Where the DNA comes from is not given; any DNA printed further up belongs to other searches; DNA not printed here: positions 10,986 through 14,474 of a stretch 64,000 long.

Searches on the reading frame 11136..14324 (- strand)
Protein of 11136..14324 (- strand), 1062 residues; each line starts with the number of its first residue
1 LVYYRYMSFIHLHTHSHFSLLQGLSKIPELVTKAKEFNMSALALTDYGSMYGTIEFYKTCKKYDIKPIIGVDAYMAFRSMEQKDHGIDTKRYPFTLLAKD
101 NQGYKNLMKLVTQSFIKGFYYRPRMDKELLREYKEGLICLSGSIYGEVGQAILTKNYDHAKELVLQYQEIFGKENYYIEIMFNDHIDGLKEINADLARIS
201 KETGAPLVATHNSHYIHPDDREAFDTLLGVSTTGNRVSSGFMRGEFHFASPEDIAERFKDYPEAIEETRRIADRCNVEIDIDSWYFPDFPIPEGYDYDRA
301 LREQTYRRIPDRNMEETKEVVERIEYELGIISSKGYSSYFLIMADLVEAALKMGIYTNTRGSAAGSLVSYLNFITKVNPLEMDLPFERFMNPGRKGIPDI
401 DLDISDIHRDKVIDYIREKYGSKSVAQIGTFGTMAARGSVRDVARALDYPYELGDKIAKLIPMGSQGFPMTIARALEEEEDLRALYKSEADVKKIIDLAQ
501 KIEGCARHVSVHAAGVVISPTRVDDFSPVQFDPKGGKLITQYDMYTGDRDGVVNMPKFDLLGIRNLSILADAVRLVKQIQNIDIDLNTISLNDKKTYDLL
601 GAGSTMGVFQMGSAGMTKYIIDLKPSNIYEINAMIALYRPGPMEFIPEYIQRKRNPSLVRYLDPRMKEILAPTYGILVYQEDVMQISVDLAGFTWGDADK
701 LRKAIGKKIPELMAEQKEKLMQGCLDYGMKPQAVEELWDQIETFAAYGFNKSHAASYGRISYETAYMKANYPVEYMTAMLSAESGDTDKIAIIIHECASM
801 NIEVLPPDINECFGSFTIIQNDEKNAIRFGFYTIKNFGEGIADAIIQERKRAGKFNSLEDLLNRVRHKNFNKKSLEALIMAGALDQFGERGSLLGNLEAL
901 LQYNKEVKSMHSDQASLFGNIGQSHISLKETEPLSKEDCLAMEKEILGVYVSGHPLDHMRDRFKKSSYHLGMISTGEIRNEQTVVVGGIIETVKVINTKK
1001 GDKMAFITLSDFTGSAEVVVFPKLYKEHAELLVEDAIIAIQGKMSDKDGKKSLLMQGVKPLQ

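Call 17: search_protein_families(library=pfam, proteins=[window:11136-14324:-], max_evalue=0.00001)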
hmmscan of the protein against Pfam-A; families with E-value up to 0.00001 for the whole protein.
window:11136-14324:- (1062 aa): 5 families
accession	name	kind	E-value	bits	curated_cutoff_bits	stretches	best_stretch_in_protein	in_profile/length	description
PF07733.18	DNA_pol3_alpha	-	8.9e-86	288.1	23.9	1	301-562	3-260/260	Bacterial DNA polymerase III alpha NTPase domain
PF02811.25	PHP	-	2.7e-57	194.1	26.4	1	11-181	1-162/164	PHP domain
PF17657.6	DNA_pol3_finger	-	1.2e-56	191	22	1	565-725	1-163/166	Bacterial DNA polymerase III alpha subunit finger domain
PF14579.12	HHH_6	-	9.2e-27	93.5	25.6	1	801-889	1-85/90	Helix-hairpin-helix motif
PF01336.31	tRNA_anti-codon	-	3.3e-12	46.6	27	1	984-1060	1-74/75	OB-fold nucleic acid binding domain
